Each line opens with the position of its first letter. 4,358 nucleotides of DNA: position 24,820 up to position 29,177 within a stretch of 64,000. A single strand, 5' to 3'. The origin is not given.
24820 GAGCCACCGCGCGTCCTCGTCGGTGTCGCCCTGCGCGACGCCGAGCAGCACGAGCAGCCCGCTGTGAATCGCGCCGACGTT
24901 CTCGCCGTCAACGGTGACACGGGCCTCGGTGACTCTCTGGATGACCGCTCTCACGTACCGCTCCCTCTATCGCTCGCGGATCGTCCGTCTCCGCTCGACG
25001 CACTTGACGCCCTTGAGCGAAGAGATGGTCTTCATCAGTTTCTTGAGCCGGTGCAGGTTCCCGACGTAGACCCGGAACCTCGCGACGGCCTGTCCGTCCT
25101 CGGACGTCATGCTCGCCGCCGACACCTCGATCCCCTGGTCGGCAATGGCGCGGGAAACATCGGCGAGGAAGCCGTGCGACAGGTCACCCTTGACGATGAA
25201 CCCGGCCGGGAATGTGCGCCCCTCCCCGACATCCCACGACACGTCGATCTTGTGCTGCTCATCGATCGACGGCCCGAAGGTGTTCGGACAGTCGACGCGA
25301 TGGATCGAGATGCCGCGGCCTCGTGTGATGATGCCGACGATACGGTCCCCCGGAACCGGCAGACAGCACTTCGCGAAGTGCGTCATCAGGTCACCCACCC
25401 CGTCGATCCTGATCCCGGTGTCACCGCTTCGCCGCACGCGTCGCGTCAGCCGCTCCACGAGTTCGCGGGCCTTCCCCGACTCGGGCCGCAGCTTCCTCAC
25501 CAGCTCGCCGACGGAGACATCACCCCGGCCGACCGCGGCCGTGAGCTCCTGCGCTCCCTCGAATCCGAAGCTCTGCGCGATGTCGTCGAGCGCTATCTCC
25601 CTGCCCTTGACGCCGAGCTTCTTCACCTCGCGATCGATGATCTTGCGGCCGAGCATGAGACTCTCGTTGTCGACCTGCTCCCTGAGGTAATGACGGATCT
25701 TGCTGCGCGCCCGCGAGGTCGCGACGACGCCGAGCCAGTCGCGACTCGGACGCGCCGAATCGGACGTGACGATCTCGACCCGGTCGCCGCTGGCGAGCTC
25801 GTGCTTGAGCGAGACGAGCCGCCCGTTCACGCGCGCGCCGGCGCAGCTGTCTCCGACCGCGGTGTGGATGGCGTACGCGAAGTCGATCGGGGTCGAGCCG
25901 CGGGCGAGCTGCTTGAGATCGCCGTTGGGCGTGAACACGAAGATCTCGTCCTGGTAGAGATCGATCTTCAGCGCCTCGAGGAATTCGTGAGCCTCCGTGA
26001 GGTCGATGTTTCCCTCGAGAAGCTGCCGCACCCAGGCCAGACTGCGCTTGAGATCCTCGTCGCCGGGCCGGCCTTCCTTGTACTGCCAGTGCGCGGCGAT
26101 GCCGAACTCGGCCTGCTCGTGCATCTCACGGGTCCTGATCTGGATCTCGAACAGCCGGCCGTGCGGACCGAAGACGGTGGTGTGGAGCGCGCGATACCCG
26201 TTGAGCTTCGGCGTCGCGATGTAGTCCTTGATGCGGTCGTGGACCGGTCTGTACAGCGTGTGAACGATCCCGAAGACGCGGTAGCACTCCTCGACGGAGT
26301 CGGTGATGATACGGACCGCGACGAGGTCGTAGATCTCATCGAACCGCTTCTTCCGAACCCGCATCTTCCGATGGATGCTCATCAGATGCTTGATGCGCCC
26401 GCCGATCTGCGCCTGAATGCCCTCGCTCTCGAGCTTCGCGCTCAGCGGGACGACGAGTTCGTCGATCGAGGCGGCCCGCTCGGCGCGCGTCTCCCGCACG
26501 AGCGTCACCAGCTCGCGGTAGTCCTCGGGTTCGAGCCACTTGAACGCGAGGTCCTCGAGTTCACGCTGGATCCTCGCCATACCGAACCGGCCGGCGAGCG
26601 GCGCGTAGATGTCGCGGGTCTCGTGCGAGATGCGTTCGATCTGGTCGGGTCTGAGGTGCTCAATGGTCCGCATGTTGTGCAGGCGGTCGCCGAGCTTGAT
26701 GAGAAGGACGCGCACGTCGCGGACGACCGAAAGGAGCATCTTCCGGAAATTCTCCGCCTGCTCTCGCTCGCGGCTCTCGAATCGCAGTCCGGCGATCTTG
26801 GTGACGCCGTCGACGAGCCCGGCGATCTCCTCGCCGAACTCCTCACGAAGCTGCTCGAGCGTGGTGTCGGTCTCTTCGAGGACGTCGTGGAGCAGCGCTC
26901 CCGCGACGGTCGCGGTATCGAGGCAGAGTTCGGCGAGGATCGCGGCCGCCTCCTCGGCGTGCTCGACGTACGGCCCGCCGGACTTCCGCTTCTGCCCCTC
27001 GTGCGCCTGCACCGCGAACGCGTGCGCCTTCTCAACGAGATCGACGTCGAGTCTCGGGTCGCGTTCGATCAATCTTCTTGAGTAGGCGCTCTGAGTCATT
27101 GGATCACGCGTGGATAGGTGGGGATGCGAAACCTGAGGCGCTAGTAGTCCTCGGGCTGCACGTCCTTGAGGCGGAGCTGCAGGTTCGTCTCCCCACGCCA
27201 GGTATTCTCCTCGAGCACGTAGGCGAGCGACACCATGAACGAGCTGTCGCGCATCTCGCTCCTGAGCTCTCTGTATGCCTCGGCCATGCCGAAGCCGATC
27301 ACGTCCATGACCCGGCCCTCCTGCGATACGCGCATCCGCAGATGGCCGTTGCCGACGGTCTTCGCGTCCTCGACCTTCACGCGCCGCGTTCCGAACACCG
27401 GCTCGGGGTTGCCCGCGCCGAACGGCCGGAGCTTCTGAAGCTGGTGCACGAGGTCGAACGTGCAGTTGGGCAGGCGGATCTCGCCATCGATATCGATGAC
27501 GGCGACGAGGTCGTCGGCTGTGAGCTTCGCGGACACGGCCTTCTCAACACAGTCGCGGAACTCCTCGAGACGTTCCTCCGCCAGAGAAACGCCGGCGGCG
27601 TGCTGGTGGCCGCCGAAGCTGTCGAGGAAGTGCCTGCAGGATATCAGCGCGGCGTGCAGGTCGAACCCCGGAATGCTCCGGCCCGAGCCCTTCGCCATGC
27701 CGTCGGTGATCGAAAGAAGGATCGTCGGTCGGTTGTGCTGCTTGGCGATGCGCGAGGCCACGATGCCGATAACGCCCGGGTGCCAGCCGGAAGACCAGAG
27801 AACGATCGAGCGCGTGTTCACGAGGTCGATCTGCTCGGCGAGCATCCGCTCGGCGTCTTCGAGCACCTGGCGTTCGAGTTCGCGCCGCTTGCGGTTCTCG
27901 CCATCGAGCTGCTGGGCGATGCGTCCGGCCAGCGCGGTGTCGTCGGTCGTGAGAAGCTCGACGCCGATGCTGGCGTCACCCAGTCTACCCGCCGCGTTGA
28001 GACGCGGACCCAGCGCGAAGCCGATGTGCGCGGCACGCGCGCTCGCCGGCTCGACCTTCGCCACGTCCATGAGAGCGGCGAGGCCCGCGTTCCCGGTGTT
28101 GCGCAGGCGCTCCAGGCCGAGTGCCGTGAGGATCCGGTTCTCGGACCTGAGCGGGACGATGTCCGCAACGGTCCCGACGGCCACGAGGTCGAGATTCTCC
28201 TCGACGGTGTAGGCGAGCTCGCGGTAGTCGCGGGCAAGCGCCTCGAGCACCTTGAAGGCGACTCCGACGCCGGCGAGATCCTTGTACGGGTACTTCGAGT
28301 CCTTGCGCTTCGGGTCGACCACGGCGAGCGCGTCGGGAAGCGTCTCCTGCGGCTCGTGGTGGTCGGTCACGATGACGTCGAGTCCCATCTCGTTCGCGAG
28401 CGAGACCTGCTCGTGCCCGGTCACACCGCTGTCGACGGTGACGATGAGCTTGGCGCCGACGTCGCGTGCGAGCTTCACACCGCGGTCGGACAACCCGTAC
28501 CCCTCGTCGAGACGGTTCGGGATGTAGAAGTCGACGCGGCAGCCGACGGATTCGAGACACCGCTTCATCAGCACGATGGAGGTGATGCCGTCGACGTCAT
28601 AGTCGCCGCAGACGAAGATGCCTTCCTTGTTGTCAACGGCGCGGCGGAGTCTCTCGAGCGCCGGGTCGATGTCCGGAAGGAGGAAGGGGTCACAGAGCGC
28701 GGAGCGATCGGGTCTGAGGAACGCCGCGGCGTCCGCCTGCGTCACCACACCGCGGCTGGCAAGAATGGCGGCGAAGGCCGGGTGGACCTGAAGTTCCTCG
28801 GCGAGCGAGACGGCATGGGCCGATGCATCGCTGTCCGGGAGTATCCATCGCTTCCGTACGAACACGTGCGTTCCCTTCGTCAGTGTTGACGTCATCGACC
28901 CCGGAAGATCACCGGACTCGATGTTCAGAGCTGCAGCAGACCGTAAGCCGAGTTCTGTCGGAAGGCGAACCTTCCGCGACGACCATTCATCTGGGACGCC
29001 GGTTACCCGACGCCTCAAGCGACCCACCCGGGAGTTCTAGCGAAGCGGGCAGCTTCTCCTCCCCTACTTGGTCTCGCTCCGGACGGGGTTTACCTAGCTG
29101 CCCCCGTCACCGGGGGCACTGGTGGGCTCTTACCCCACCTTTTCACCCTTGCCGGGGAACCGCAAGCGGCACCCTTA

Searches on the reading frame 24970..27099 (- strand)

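Call 14: search_protein_families(library=ncbifam, max_evalue=0.00001, proteins=[window:24970-27099:-])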
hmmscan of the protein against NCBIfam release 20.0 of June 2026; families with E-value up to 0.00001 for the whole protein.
window:24970-27099:- (710 aa): 4 families
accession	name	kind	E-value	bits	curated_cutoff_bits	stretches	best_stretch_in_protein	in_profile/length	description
TIGR00691.1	spoT_relA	subfamily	1.3e-217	724.4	499.2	1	25-701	1-685/687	RelA/SpoT family protein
NF008303.0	PRK11092.1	equivalog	8.9e-182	605.9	947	1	18-705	19-701/702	bifunctional GTP diphosphokinase/guanosine-3',5'-bis pyrophosphate 3'-pyrophosphohydrolase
NF008124.0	PRK10872.1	equivalog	2.6e-157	525.5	728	1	44-696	55-733/744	GTP diphosphokinase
NF053588.1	GTPPhKinYjbM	equivalog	2.7e-09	37.1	320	1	232-346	40-165/201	GTP diphosphokinase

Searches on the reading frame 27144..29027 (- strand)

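Call 12: search_protein_families(library=ncbifam, max_evalue=0.00001, proteins=[window:27144-29027:-])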
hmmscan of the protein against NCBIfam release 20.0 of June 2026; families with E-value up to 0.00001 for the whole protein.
window:27144-29027:- (628 aa): 5 families
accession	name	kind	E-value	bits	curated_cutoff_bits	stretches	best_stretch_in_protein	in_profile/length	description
TIGR00644.1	recJ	equivalog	5.6e-169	562.9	396.9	1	83-622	3-545/546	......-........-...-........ exonuclease RecJ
NF008290.0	PRK11070.1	equivalog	2e-120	403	900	1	80-625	21-576/577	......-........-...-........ exonuclease RecJ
NF053576.1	RecJ_archaeal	equivalog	1.9e-22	79.8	360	2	126-273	3-140/452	RecJ family nuclease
NF053575.1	GAN_nuclease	exception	2.7e-11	42.7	850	0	127-274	17-158/467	GINS-associated RecJ family nuclease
NF040701.1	RecJ_Meth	equivalog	8.8e-08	31.3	550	1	134-273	7-138/449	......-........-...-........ exonuclease RecJ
